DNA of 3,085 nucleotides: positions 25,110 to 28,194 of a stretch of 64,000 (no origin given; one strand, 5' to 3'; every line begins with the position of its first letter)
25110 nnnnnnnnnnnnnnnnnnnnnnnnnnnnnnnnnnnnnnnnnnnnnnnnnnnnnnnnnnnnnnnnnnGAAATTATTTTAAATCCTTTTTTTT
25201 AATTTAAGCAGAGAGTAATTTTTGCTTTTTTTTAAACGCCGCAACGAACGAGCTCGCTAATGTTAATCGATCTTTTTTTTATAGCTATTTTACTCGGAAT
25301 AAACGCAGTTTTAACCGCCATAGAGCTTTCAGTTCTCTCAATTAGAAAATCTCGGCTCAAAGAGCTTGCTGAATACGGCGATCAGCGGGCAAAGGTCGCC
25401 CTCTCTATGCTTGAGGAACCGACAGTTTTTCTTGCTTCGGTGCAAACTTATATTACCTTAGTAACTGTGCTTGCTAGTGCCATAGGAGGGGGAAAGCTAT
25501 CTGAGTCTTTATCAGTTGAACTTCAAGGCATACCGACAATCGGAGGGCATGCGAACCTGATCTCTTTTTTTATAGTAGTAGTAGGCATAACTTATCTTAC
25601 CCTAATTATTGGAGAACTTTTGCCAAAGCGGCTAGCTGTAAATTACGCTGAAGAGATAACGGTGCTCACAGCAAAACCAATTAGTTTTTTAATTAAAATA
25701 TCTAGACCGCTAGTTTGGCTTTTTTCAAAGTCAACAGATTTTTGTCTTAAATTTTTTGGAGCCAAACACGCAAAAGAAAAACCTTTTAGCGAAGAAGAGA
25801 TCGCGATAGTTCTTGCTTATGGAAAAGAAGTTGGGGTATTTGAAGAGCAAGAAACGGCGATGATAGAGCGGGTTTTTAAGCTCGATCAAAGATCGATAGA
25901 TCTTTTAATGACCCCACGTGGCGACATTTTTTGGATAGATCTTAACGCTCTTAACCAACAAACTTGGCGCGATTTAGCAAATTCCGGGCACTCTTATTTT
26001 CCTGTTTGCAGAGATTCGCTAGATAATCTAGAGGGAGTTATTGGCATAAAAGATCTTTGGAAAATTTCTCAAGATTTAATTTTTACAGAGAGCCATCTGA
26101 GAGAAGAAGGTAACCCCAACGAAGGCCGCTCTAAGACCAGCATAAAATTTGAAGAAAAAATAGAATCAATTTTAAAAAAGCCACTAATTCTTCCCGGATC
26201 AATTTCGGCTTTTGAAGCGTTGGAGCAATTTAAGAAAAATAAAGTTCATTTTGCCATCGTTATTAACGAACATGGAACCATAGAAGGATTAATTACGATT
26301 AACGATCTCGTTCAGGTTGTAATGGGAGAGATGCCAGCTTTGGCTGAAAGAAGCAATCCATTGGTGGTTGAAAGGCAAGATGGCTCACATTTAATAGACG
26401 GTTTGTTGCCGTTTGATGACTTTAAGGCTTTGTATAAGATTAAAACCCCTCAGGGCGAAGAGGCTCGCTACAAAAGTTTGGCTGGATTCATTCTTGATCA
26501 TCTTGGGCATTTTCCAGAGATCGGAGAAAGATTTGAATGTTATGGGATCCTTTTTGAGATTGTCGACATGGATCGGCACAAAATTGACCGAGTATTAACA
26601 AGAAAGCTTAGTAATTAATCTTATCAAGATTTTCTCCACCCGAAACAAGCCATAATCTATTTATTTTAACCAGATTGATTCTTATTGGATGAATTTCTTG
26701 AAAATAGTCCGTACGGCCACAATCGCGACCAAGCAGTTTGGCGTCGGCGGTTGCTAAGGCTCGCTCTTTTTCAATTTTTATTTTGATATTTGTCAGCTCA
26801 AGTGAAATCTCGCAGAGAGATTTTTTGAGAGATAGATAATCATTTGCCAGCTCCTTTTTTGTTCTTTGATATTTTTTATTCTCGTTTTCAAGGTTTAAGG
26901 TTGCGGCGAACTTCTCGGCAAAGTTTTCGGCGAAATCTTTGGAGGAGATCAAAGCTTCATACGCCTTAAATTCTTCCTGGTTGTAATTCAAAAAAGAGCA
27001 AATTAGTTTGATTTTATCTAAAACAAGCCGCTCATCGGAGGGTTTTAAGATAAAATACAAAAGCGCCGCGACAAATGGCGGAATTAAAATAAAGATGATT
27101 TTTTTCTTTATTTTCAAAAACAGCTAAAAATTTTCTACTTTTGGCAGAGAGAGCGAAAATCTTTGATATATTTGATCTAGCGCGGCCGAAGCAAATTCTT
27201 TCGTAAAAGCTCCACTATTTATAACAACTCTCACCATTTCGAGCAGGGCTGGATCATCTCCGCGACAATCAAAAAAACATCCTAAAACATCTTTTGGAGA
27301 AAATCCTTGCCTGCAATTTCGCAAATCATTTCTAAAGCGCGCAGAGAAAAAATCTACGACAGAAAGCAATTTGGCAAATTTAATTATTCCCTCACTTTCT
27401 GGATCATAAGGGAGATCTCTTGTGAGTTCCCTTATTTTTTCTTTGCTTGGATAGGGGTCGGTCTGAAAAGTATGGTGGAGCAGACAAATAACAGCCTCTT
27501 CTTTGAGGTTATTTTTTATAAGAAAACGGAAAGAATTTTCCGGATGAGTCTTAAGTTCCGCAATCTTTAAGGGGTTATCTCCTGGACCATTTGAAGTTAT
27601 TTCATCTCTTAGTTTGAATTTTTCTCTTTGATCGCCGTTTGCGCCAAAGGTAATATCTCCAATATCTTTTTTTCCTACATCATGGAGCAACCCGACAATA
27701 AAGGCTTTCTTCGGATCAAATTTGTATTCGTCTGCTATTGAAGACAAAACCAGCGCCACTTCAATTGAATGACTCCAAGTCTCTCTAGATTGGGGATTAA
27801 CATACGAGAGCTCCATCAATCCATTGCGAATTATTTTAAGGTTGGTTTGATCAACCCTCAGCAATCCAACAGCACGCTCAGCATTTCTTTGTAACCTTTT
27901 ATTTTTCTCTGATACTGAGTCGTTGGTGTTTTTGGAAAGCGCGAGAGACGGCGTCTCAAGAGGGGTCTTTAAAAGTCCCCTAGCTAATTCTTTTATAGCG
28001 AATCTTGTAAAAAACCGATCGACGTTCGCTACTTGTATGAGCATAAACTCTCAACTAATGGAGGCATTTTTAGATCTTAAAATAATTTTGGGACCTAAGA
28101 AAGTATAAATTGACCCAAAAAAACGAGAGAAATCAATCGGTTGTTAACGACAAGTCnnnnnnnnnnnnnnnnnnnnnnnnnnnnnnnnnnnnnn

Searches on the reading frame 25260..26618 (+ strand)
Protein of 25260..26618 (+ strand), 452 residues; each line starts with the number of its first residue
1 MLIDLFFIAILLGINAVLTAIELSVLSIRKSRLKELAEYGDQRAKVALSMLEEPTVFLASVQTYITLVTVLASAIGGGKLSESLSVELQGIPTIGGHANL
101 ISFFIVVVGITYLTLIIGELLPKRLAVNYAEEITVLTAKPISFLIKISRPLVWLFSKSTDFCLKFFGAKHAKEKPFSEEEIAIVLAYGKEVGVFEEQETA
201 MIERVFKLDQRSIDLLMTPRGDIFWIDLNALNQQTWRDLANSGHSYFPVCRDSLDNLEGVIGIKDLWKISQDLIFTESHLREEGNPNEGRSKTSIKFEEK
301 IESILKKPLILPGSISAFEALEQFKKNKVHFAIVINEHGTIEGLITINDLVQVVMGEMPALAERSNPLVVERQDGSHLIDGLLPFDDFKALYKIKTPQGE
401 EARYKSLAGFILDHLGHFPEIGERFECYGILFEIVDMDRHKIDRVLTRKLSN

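Call 38: search_protein_families(library=pfam, proteins=[window:25260-26618:+], max_evalue=0.001)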
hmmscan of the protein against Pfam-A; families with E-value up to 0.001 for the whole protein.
window:25260-26618:+ (452 aa): 3 families
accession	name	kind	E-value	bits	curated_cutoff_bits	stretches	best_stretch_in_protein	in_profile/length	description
PF01595.25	CNNM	-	6.4e-42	143.7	28.4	1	7-198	2-181/181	Cyclin M transmembrane N-terminal domain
PF03471.22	CorC_HlyC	-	9.9e-18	64.4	27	1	371-449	2-79/81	Transporter associated domain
PF00571.33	CBS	-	9e-11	42.4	24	1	306-355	7-56/57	CBS domain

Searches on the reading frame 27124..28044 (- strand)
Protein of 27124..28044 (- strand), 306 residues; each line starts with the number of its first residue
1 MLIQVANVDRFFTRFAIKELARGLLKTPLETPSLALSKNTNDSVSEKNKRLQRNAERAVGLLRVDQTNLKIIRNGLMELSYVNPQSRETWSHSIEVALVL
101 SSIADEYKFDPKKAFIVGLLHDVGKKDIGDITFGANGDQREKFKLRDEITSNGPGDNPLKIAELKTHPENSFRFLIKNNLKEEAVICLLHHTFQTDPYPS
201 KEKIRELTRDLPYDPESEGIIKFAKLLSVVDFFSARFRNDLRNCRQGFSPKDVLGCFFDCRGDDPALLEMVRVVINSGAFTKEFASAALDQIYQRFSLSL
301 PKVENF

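Call 38: search_protein_families(library=pfam, proteins=[window:27124-28044:-], max_evalue=0.001)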
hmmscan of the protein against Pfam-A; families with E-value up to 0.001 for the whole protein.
window:27124-28044:- (306 aa): 2 families
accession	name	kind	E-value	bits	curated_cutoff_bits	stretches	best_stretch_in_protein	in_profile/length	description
PF01966.28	HD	-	2.8e-09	37.7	22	1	90-132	2-48/116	HD domain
PF08668.18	HDOD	-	8.5e-08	32.4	22.9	1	58-125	63-132/196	HDOD domain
